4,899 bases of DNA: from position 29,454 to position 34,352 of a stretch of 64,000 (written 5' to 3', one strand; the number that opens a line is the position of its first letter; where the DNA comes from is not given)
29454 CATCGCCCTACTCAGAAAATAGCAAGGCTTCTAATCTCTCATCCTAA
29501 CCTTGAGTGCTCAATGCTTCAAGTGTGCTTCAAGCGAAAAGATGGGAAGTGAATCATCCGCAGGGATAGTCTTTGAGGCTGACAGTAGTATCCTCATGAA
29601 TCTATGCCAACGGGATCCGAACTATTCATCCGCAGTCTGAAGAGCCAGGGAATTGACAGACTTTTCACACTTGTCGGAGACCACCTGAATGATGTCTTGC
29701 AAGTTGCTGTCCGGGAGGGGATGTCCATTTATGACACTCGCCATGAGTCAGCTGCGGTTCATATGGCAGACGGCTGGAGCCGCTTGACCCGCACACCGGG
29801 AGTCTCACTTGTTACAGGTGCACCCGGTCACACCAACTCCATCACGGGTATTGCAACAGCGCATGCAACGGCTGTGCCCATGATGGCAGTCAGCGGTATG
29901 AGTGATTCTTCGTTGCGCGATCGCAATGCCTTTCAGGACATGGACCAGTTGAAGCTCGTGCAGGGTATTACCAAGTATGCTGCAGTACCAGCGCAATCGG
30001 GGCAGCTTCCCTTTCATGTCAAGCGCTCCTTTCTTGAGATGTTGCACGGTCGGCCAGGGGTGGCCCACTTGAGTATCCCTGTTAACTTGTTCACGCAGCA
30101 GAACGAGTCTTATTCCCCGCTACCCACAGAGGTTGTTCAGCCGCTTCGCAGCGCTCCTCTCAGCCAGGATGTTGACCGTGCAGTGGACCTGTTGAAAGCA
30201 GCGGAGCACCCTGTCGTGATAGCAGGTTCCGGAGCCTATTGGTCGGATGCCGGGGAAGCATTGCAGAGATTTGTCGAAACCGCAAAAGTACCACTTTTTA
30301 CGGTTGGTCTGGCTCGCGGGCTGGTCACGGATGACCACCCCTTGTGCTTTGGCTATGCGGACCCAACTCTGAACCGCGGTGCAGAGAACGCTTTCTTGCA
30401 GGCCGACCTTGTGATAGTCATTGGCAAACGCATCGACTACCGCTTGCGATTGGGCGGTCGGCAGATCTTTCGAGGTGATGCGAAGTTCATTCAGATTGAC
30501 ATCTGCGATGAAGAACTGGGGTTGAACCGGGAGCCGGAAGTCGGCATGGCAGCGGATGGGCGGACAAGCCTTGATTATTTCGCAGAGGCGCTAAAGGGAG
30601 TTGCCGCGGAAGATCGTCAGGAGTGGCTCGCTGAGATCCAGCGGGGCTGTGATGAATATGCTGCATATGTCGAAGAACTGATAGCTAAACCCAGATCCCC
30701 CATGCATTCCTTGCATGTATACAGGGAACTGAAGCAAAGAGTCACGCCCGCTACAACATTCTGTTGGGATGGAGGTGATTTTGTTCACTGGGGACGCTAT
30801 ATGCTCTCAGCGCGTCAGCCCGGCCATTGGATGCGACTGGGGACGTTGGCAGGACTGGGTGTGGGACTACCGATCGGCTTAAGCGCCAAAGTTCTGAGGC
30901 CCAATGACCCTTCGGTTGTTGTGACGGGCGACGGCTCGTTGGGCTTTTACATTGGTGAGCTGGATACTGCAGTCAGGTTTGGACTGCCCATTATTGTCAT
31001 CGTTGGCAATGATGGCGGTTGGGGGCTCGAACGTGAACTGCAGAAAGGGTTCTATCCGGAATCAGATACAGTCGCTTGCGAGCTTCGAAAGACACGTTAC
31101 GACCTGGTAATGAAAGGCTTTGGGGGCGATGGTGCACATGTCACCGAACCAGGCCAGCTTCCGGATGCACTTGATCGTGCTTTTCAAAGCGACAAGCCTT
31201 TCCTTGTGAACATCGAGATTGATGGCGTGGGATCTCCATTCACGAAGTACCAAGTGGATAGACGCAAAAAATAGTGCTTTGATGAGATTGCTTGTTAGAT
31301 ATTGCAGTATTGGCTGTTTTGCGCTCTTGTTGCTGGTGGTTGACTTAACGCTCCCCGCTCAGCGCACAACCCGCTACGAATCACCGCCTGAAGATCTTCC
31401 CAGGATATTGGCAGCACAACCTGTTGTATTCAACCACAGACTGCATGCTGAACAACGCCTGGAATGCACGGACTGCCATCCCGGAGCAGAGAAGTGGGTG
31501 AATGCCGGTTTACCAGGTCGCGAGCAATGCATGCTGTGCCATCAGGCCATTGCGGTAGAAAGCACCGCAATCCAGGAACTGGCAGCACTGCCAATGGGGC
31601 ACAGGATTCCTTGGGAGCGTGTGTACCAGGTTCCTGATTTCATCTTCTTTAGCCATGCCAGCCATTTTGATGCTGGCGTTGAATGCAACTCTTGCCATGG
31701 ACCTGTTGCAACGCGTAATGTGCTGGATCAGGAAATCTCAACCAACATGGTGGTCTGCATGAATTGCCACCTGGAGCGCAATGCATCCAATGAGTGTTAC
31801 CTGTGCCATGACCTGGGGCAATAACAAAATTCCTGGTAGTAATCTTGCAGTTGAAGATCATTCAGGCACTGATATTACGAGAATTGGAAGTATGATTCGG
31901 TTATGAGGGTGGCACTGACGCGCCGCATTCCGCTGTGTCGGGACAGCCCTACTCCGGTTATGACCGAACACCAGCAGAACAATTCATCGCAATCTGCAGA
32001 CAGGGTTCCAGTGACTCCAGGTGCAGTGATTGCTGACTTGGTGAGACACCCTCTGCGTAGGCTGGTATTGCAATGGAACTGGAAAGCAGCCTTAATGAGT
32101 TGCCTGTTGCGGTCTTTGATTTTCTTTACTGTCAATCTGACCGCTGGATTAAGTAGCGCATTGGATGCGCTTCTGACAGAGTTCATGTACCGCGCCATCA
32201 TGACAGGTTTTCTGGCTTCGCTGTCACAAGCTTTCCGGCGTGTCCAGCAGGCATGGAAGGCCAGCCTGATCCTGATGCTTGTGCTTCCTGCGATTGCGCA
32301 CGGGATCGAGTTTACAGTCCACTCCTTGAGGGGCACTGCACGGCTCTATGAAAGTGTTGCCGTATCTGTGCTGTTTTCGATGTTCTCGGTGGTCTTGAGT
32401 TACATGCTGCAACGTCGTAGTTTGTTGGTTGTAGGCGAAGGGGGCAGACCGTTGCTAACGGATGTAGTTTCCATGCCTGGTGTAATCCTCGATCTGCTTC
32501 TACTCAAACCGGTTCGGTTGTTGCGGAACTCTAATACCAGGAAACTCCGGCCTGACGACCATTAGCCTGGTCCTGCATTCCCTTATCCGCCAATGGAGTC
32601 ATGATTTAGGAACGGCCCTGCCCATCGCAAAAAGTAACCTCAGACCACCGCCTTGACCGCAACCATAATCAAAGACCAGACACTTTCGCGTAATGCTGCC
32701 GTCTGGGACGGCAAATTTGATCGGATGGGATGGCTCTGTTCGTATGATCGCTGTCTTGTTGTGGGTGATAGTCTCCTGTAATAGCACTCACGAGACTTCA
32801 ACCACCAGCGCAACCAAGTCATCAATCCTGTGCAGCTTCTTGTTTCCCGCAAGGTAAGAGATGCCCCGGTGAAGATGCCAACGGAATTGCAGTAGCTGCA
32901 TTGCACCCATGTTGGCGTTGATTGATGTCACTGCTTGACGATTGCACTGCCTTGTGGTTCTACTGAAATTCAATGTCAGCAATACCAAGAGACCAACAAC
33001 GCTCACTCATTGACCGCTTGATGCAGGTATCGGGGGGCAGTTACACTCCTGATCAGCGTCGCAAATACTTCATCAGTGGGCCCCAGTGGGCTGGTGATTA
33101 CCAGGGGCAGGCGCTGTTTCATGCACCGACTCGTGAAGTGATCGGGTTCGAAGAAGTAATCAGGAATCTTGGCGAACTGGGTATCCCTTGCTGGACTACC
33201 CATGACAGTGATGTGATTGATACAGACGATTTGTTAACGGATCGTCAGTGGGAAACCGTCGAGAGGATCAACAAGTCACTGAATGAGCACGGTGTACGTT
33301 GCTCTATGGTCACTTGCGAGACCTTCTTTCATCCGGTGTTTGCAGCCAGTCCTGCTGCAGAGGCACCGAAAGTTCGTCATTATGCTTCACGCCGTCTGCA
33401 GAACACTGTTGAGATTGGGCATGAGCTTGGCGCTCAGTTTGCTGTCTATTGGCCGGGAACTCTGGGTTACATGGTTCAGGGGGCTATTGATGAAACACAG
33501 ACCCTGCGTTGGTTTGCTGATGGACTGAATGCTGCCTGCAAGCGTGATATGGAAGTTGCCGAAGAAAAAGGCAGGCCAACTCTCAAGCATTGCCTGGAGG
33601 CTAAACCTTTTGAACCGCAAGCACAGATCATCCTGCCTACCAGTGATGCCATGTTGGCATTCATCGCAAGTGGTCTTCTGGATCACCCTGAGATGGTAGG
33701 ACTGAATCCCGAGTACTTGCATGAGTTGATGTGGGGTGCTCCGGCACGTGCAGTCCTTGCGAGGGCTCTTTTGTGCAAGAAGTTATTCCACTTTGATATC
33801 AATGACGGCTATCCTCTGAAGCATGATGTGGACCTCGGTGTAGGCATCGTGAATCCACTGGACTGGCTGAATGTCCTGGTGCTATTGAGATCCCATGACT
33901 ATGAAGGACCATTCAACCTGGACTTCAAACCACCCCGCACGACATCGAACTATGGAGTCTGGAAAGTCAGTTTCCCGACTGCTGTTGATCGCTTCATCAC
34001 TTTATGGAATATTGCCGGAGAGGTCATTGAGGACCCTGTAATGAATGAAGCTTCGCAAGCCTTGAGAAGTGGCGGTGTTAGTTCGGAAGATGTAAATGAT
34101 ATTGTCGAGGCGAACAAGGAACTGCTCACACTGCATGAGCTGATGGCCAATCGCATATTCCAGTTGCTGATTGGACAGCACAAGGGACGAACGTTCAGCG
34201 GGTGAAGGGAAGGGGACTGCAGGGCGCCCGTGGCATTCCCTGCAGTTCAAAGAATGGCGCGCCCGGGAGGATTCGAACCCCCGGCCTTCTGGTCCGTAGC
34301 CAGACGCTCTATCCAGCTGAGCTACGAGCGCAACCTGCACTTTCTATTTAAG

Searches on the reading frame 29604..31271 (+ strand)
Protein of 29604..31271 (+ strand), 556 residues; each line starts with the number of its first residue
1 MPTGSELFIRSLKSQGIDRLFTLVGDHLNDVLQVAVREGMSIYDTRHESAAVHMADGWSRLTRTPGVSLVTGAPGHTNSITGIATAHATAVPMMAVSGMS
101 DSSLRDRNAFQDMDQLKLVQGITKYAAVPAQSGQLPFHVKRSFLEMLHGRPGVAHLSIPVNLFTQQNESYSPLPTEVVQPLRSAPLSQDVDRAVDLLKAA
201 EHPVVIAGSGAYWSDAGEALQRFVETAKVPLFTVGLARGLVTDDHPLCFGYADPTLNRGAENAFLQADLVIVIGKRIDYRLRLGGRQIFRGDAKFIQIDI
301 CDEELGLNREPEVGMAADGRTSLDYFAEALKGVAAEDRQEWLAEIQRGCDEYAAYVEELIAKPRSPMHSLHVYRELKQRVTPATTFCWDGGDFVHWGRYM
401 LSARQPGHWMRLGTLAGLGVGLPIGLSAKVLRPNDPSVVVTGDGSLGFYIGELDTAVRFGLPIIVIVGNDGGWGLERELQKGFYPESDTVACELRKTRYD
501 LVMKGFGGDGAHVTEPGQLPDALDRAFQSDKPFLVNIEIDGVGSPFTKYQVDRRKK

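Call 56: search_protein_families(library=pfam, proteins=[window:29604-31271:+], max_evalue=0.00001)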
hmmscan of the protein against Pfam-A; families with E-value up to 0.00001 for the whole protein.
window:29604-31271:+ (556 aa): 3 families
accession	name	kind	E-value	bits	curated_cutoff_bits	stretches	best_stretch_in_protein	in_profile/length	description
PF02776.23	TPP_enzyme_N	-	5.2e-33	113.8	26.8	1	3-117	2-118/119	Thiamine pyrophosphate enzyme, N-terminal TPP binding domain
PF00205.28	TPP_enzyme_M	-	1.4e-31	109.5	30.4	1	190-324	1-135/137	Thiamine pyrophosphate enzyme, central domain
PF02775.26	TPP_enzyme_C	-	1.1e-30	106.9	21.9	1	389-537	1-151/151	Thiamine pyrophosphate enzyme, C-terminal TPP binding domain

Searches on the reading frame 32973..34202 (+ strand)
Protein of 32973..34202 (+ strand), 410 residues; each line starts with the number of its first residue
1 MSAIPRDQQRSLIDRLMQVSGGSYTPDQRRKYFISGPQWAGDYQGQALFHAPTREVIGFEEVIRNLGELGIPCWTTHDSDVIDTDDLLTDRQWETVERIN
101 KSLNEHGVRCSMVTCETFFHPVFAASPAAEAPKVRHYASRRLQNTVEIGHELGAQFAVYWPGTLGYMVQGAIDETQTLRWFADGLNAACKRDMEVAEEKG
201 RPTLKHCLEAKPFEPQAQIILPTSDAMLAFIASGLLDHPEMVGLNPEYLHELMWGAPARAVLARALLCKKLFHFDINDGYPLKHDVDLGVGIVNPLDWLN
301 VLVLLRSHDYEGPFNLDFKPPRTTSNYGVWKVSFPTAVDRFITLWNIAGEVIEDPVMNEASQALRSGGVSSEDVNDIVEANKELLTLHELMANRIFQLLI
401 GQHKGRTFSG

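Call 56: search_protein_families(library=pfam, proteins=[window:32973-34202:+], max_evalue=0.00001)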
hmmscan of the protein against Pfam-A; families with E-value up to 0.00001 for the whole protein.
window:32973-34202:+ (410 aa): 1 family
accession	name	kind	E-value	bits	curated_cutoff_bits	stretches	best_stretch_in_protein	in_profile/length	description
PF01261.30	AP_endonuc_2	-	2.3e-14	54.1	31.1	1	94-320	28-234/249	Xylose isomerase-like TIM barrel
